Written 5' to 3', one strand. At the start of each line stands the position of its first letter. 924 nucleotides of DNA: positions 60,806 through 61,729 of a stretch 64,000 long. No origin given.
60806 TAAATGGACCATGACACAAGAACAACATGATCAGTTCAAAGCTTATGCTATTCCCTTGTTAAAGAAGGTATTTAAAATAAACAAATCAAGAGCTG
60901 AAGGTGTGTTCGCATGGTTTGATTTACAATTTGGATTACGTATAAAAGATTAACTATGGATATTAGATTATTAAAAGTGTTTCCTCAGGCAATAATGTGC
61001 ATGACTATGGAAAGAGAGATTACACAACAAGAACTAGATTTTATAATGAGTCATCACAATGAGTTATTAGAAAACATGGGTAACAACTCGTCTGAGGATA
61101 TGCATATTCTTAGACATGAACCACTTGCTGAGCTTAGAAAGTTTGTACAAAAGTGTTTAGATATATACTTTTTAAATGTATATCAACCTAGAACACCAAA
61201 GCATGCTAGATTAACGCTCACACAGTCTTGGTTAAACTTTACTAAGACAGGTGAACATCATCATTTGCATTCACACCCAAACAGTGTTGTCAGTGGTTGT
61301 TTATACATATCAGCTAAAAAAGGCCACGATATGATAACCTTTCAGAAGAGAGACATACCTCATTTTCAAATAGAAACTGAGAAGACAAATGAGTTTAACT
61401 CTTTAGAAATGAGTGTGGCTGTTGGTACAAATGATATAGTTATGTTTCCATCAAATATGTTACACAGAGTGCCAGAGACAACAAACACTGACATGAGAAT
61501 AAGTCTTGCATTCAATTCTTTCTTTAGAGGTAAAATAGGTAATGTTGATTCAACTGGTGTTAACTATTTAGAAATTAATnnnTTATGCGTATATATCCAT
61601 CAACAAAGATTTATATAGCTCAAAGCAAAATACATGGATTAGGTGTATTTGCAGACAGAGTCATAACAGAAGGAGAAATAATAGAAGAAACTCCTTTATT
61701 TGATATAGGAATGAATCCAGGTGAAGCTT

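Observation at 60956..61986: Adjacent 2OG-Fe(II) oxygenase and vSET-like minimal SET-domain methyltransferase directly after the DNA polymerase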

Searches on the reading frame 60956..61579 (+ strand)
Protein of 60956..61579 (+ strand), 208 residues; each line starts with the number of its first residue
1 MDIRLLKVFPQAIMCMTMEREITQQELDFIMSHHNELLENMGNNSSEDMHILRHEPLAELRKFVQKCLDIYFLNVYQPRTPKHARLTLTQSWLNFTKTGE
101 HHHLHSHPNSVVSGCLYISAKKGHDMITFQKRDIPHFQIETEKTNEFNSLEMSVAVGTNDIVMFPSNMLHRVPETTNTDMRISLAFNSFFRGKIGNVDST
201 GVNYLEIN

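Call 3: search_protein_families(library=pfam, proteins=[window:60956-61579:+], max_evalue=1)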
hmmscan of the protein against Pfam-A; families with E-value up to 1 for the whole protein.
window:60956-61579:+ (208 aa): 4 families
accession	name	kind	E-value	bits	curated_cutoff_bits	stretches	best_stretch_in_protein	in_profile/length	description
PF13759.12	2OG-FeII_Oxy_5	-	1e-20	74.4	27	1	90-187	1-101/101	Putative 2OG-Fe(II) oxygenase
PF13640.12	2OG-FeII_Oxy_3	-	0.0025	19.2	27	1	107-186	25-95/98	2OG-Fe(II) oxygenase superfamily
PF07883.17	Cupin_2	-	0.06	13.5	27.2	1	154-182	38-66/70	Cupin domain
PF03171.26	2OG-FeII_Oxy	-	0.092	13.5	23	1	129-186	35-97/101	2OG-Fe(II) oxygenase superfamily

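Call 4: search_protein_families(library=phrogs, proteins=[window:60956-61579:+], max_evalue=0.01)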
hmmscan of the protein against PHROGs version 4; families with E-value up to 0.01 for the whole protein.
window:60956-61579:+ (208 aa): 2 families
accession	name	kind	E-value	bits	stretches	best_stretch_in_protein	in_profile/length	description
phrog_81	-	moron, auxiliary metabolic gene and host takeover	8.4e-33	115.1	1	5-200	53-249/283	2OG-Fe(II) oxygenase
phrog_274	-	DNA, RNA and nucleotide metabolism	1.5e-06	29.2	1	14-189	20-178/192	DNA endonuclease V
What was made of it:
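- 60956..61582 (+): 2OG-Fe(II) oxygenase, 208 aa, PF13759 family. It is a variable cassette, absent from most relatives. Pfam 74.4 bits and phrog_81 (calls 3, 4).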

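Call 8: search_dna_similar(query=window:60956-61579:+, collection=phages, mode=protein, max_rows=30, max_evalue=0.00001)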
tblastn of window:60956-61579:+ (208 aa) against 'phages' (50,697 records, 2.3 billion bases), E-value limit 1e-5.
Records with a match: 138; places in all: 166; records where one place covers at least 80% of the query: 55.
Best place of each record, by identity: <60% 138.
By first word of the organism name: Synechococcus 96; Cyanophage 25; Prochlorococcus 10; Pelagibacter 3; Marine 2; Phage 1; Caudoviricetes 1.
By host as written in the record: Synechococcus 74; Synechococcus sp. WH8102 11; - 10; Synechococcus sp. 10; Synechococcus sp. WH7803 6; Parasynechococcus marenigrum WH 8102 4; Synechococcus sp. WH 7803 3; Candidatus Pelagibacter ubique HTCC1062 3; and 11 more.
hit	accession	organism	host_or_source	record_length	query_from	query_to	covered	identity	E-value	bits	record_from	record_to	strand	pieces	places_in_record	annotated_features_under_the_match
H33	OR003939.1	Phage DSL-LC04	Gammaproteobacteria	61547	8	208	97%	37.4%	4e-37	142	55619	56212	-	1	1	2OG-Fe(II) oxygenase family protein | hypothetical protein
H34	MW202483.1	Caudoviricetes sp.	Manatee Spring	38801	3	196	93%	36.6%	4e-37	142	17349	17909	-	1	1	putative 2oG-fe(iI) oxygenase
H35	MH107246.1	Synechococcus phage S-B64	Synechococcus sp. WH8102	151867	1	207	100%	32.5%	7e-24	103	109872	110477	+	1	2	hypothetical protein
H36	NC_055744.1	Synechococcus phage S-B64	Synechococcus sp. WH8102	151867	1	207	100%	32.5%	7e-24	103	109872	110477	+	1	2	DNA endonuclease V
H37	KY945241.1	Synechococcus phage S-H35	Synechococcus sp. WH8102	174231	1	207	100%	32.5%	7e-24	103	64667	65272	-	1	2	hypothetical protein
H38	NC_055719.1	Synechococcus phage S-H35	Synechococcus sp. WH8102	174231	1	207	100%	32.5%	7e-24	103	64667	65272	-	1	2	DNA endonuclease V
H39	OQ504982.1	Synechococcus phage S-8S53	Parasynechococcus marenigrum WH 8102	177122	5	207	98%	29.1%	3e-16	82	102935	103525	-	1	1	hypothetical protein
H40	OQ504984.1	Synechococcus phage S-8S56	Parasynechococcus marenigrum WH 8102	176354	5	207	98%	28.9%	2e-16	82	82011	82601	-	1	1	hypothetical protein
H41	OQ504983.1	Synechococcus phage S-8S55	Parasynechococcus marenigrum WH 8102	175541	5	207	98%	28.4%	6e-16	81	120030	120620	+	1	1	2OG-Fe(II) oxygenase family protein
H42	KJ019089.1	Synechococcus phage ACG-2014j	-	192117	5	207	98%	27.5%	7e-8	57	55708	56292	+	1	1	hypothetical protein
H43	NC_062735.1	Synechococcus phage ACG-2014j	-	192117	5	207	98%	27.5%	7e-8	57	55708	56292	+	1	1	2OG-Fe(II) oxygenase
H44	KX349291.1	Cyanophage S-RIM44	Synechococcus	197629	3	195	93%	28.2%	6e-16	81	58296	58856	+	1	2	hypothetical protein | 2OG-Fe(II) oxygenase superfamily protein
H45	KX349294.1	Cyanophage S-RIM44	Synechococcus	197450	3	195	93%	28.2%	1e-15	80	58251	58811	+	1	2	hypothetical protein | 2OG-Fe(II) oxygenase superfamily protein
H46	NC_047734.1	Cyanophage S-RIM44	Synechococcus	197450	3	195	93%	28.2%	1e-15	80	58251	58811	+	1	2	2OG-Fe(II) oxygenase (x2)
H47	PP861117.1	Synechococcus phage QB2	Synechococcus sp. MW02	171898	4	193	91%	28.3%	5e-13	72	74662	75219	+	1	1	hypothetical protein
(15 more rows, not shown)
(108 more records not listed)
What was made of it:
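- Closest known: PF13759 / phrog_81 2OG-Fe. Same: 138 GenBank phages carry homologues (call 8).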

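Call 23: find_homologous_proteins(query=window:60956-61579:+, max_evalue=1e-10)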
Query window:60956-61579:+ (208 aa): 151 proteins with E <= 1e-10 among 177 candidates; the best 120 are listed.
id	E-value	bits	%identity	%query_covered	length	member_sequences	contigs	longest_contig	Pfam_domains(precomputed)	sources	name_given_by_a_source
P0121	1.5e-132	457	96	100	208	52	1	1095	PF13759.13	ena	-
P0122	9.5e-118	409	86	100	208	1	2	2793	PF13759.13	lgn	-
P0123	4.4e-114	397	81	100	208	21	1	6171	PF13759.13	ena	-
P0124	2.5e-112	391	80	100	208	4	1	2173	PF13759.13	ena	-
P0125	1.9e-111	388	80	100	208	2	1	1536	PF13759.13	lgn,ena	-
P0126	4.7e-111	387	79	100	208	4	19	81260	PF13759.13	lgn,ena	-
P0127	1.2e-109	382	79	100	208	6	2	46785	PF13759.13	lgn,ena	-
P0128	2.6e-108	378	78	100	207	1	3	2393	PF13759.13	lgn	-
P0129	1.5e-107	375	77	100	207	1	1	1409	PF13759.13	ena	-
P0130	1.9e-107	375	77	100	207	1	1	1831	PF13759.13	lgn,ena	-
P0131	2.0e-107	375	77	100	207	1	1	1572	PF13759.13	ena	-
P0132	1.4e-103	363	76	100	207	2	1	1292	PF13759.13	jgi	jgi:uncharacterized protein (TIGR02466 family)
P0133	1.2e-100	353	73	100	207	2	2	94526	PF13759.13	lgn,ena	-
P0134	2.3e-99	349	73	100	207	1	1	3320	PF13759.13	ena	-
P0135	1.2e-95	337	70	100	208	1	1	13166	PF13759.13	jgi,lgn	-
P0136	2.2e-95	336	70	100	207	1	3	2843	PF13759.13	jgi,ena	jgi:uncharacterized protein (TIGR02466 family)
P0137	2.5e-94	332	70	100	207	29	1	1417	PF13759.13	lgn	-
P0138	1.2e-91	324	70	100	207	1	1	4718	PF13759.13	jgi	-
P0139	1.2e-90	320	72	92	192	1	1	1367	PF13759.13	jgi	jgi:uncharacterized protein (TIGR02466 family)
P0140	2.2e-89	316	72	91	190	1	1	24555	PF13759.13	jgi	jgi:uncharacterized protein (TIGR02466 family)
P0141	1.2e-87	311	66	100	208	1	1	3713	PF13759.13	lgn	-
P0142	2.2e-84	300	76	81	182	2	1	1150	PF13759.13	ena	-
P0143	1.1e-75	272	63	91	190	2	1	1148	PF13759.13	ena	-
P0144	7.5e-74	266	83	66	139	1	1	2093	PF13759.13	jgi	jgi:uncharacterized protein (TIGR02466 family)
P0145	8.5e-74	265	57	100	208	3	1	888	PF13759.13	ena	-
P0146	4.4e-52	194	43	98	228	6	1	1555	PF13759.13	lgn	-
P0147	5.1e-51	191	46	100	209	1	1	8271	PF13759.13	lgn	-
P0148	7.6e-51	190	46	100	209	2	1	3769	PF13759.13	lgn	-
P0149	2.5e-49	185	44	100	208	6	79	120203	PF13759.13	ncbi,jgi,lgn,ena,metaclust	jgi:uncharacterized protein (TIGR02466 family)|metaclust:\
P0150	3.5e-49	185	44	93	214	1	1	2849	PF13759.13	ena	-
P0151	2.1e-48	182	44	100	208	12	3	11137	PF13759.13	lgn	-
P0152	2.2e-48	182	46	100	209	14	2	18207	PF13759.13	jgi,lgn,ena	jgi:uncharacterized protein (TIGR02466 family)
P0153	2.5e-48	182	45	100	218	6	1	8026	PF13759.13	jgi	jgi:uncharacterized protein (TIGR02466 family)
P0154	2.6e-48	182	46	100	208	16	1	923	PF13759.13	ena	-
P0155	3.2e-48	182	44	100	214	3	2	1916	PF13759.13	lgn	-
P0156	6.7e-48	181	44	98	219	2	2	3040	PF13759.13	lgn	-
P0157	1.1e-47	180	41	100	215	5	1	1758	PF13759.13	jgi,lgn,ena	jgi:uncharacterized protein (TIGR02466 family)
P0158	2.6e-47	179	43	100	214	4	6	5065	PF13759.13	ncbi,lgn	-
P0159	4.5e-47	178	41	100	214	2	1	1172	PF13759.13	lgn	-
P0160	7.1e-47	177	43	100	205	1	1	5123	PF13759.13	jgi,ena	-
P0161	1.2e-46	177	42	100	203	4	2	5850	PF13759.13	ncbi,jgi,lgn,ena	jgi:uncharacterized protein (TIGR02466 family)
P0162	3.3e-46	175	40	97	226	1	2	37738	PF13759.13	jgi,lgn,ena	jgi:uncharacterized protein (TIGR02466 family)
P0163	3.5e-46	175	41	100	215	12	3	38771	PF13759.13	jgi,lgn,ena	jgi:uncharacterized protein (TIGR02466 family)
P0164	5.1e-46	175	43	100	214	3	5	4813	PF13759.13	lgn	-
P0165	9.6e-46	174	41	100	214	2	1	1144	PF13759.13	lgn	-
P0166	7.0e-45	171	43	100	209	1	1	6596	PF13759.13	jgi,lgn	jgi:uncharacterized protein (TIGR02466 family)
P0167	9.8e-45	170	40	100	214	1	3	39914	PF13759.13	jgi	jgi:uncharacterized protein (TIGR02466 family)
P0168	1.5e-44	170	40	100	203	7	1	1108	PF13759.13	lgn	-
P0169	1.6e-44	170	41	100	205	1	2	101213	PF13759.13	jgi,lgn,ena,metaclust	metaclust:\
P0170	2.1e-44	169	40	100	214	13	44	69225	PF13759.13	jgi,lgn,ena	jgi:uncharacterized protein (TIGR02466 family)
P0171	2.7e-44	169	40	100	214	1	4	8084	PF13759.13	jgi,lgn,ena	jgi:uncharacterized protein (TIGR02466 family)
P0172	3.4e-44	169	40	100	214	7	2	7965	PF13759.13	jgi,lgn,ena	jgi:uncharacterized protein (TIGR02466 family)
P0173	5.4e-44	168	40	100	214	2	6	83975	PF13759.13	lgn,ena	-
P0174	6.1e-44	168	40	100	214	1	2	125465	PF13759.13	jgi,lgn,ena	jgi:uncharacterized protein (TIGR02466 family)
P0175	6.2e-44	168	43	97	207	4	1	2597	PF13759.13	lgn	-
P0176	1.7e-43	166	40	100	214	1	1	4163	PF13759.13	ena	-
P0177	4.7e-43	165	40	100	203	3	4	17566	PF13759.13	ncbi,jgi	jgi:uncharacterized protein (TIGR02466 family)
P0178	8.3e-43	164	39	100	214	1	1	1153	PF13759.13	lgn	-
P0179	1.3e-42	164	39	100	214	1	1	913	PF13759.13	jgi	-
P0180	1.5e-42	163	43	91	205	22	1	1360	PF13759.13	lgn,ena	-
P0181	3.1e-41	159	41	90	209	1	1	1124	PF13759.13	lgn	-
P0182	3.1e-41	159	41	90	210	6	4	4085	PF13759.13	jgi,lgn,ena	jgi:uncharacterized protein (TIGR02466 family)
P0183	1.6e-40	157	40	94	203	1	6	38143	PF13759.13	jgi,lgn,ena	-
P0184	1.8e-40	157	41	91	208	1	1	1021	PF13759.13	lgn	-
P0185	2.3e-40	156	43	94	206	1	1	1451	PF13759.13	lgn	-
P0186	7.1e-40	155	41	99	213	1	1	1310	PF13759.13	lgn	-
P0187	9.1e-39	151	42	94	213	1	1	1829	PF13759.13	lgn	-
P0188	1.6e-38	150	38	90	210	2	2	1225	PF13759.13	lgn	-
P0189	2.0e-38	150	41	94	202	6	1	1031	PF13759.13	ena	-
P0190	9.0e-38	148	41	93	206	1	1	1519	PF13759.13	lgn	-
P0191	2.5e-37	146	38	99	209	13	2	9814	PF13759.13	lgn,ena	-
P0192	6.5e-37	145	40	90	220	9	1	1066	PF13759.13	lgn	-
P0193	1.7e-36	144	40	92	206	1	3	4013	PF13759.13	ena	-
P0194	3.2e-36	143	40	90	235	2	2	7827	PF13759.13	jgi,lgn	-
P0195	3.2e-36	143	37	95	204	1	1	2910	PF13759.13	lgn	-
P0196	7.2e-36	142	40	93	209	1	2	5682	PF13759.13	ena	-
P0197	1.1e-35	141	49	70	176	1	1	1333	PF13759.13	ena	-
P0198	1.1e-35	141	37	90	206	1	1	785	PF13759.13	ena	-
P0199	1.7e-35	140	37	92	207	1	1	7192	PF13759.13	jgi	jgi:uncharacterized protein (TIGR02466 family)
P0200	2.4e-35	140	39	90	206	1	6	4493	PF13759.13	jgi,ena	-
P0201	3.3e-35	139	39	92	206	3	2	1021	PF13759.13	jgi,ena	jgi:uncharacterized protein (TIGR02466 family)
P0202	8.4e-35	138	38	93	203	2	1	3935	PF13759.13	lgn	-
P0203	1.1e-34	138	37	94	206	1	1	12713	PF13759.13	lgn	-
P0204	1.8e-34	137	39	94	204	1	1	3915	PF13759.13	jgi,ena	jgi:uncharacterized protein (TIGR02466 family)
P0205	1.8e-34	137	37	95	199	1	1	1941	PF13640.13,PF13759.13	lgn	-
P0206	2.8e-34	136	41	92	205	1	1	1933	PF13759.13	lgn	-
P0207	3.0e-34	136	36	92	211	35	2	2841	PF13759.13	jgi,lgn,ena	jgi:uncharacterized protein (TIGR02466 family)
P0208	3.2e-34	136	40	94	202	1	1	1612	PF13759.13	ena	-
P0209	5.5e-34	135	37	93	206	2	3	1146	PF13759.13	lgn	-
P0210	6.2e-34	135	37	96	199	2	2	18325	PF13759.13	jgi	jgi:uncharacterized protein (TIGR02466 family)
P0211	9.3e-34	135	41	93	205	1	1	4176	PF13759.13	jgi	jgi:uncharacterized protein (TIGR02466 family)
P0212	9.7e-34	135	41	93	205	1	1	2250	PF13759.13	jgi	-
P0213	2.3e-33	133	41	93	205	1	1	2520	PF13759.13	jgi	jgi:uncharacterized protein (TIGR02466 family)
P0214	2.4e-33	133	39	90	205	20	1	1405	PF13759.13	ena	-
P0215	2.9e-33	133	40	92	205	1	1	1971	PF13759.13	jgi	-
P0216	3.4e-33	133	39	94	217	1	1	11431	PF13759.13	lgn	-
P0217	3.6e-33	133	38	90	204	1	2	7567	PF13759.13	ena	-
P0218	4.3e-33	132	37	96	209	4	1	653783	PF13640.13,PF13759.13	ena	-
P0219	6.4e-33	132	38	90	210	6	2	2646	PF13759.13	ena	-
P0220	9.5e-33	131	36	92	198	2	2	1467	PF13759.13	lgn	-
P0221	9.6e-33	131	40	92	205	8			PF13759.13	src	-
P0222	1.0e-32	131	35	91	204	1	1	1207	PF13759.13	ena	-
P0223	1.3e-32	131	37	93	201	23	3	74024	PF13759.13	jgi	jgi:uncharacterized protein (TIGR02466 family)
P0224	1.4e-32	131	39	93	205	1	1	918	PF13759.13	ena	-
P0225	1.4e-32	131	38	94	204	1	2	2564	PF13759.13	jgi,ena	jgi:uncharacterized protein (TIGR02466 family)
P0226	1.7e-32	131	38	93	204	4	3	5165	PF13759.13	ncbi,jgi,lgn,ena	jgi:uncharacterized protein (TIGR02466 family)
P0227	1.9e-32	130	40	93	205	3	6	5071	PF13759.13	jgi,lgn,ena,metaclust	metaclust:\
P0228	2.8e-32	130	35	91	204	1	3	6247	PF13759.13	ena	-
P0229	3.1e-32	130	38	91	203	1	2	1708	PF13759.13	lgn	-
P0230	4.3e-32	129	37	94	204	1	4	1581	PF13759.13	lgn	-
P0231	6.7e-32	129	37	91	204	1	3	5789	PF13759.13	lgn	-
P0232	1.6e-31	127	37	91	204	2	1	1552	PF13759.13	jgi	-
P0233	2.4e-31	127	36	91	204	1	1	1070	PF13759.13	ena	-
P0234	2.7e-31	127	34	93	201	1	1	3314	PF13759.13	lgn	-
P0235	2.7e-31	127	36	94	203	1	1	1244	PF13759.13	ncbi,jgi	jgi:uncharacterized protein (TIGR02466 family)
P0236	3.3e-31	126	35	94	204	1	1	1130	PF13759.13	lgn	-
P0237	3.3e-31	126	35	91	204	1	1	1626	PF13759.13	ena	-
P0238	4.3e-31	126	34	94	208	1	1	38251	PF13759.13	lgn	-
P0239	4.8e-31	126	36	90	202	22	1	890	PF13759.13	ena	-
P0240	5.0e-31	126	37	93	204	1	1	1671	PF13759.13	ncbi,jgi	jgi:uncharacterized protein (TIGR02466 family)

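Call 24: find_encoding_contigs(protein=P0126, flank=6000, max_places=4)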
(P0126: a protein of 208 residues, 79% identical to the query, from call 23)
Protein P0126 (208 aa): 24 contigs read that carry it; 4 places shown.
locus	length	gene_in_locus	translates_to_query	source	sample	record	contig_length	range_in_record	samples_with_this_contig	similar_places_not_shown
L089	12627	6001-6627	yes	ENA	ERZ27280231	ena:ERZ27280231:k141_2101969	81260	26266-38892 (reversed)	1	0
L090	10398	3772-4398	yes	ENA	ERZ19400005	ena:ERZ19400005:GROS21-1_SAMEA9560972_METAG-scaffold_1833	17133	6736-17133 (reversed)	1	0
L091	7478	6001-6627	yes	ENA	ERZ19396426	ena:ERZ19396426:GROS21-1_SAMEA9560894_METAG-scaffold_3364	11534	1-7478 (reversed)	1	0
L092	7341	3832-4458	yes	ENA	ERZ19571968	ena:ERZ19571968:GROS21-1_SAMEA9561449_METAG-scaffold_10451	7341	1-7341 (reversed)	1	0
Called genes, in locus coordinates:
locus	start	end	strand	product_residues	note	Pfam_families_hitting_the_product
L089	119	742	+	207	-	-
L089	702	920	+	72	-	-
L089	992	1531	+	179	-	-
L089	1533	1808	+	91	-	-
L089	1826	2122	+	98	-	-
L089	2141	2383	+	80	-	-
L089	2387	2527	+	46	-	-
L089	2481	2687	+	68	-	-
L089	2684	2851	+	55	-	-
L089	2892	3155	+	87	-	-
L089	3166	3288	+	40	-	-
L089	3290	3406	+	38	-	-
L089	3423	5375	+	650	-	-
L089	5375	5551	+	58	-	-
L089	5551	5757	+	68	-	-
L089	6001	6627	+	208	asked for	PF13759:2OG-FeII_Oxy_5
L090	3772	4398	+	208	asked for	PF13759:2OG-FeII_Oxy_5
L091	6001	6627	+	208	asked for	PF13759:2OG-FeII_Oxy_5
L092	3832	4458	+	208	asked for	PF13759:2OG-FeII_Oxy_5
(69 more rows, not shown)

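Call 25: find_encoding_contigs(protein=P0133, flank=6000, max_places=3)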
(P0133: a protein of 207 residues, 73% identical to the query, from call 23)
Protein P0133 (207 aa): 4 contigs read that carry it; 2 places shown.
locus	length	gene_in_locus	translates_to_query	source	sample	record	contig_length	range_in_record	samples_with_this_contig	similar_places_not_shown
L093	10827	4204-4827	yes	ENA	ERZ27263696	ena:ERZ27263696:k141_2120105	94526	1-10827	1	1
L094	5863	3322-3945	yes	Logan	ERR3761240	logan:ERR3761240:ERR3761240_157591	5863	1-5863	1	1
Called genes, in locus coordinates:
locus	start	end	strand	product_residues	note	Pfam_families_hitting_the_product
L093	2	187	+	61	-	?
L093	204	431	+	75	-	-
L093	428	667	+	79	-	-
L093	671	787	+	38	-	-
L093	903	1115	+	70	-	-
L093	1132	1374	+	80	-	-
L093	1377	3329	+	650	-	-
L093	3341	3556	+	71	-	-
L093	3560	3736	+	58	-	-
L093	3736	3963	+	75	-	-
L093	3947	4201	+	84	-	-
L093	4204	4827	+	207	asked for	PF13759:2OG-FeII_Oxy_5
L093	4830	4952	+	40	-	-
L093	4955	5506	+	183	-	-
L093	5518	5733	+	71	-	-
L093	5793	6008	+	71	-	-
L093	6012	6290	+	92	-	-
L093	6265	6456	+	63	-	-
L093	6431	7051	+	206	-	-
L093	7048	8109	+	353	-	PF03796:DnaB_C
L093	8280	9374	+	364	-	PF04851:ResIII (faint), PF00271:Helicase_C (weak)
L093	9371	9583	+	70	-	-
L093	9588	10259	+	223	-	-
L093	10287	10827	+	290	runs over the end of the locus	-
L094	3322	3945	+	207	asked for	PF13759:2OG-FeII_Oxy_5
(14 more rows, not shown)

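Call 26: find_encoding_contigs(protein=P0123, flank=6000, max_places=3)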
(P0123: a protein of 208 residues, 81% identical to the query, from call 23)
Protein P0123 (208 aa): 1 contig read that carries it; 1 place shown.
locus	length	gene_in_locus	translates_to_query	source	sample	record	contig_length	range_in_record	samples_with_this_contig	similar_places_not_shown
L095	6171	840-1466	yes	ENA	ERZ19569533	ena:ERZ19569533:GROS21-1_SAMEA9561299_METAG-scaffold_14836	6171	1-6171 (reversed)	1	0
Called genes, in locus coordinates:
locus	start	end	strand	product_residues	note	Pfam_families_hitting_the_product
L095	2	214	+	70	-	?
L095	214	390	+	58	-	-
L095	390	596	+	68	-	-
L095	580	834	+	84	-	-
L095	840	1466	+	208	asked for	PF13759:2OG-FeII_Oxy_5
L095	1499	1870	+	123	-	PF00856:SET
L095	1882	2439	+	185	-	-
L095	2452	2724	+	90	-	-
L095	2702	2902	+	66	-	-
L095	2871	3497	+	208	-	-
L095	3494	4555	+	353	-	PF03796:DnaB_C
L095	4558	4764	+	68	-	-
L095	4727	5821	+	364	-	PF00271:Helicase_C (weak)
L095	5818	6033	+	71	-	-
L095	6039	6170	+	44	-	?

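Call 27: find_encoding_contigs(protein=P0122, flank=6000, max_places=3)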
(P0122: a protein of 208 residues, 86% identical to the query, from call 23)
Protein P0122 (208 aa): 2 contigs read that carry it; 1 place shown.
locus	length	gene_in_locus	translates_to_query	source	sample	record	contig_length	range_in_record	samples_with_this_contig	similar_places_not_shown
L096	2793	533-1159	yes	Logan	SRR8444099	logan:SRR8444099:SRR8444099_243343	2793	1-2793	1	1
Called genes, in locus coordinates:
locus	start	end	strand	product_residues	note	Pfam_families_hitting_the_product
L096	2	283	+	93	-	?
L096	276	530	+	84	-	-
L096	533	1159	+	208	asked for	PF13759:2OG-FeII_Oxy_5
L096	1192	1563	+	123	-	PF00856:SET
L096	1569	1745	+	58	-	-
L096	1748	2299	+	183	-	-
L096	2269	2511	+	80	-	-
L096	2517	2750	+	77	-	-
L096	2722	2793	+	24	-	?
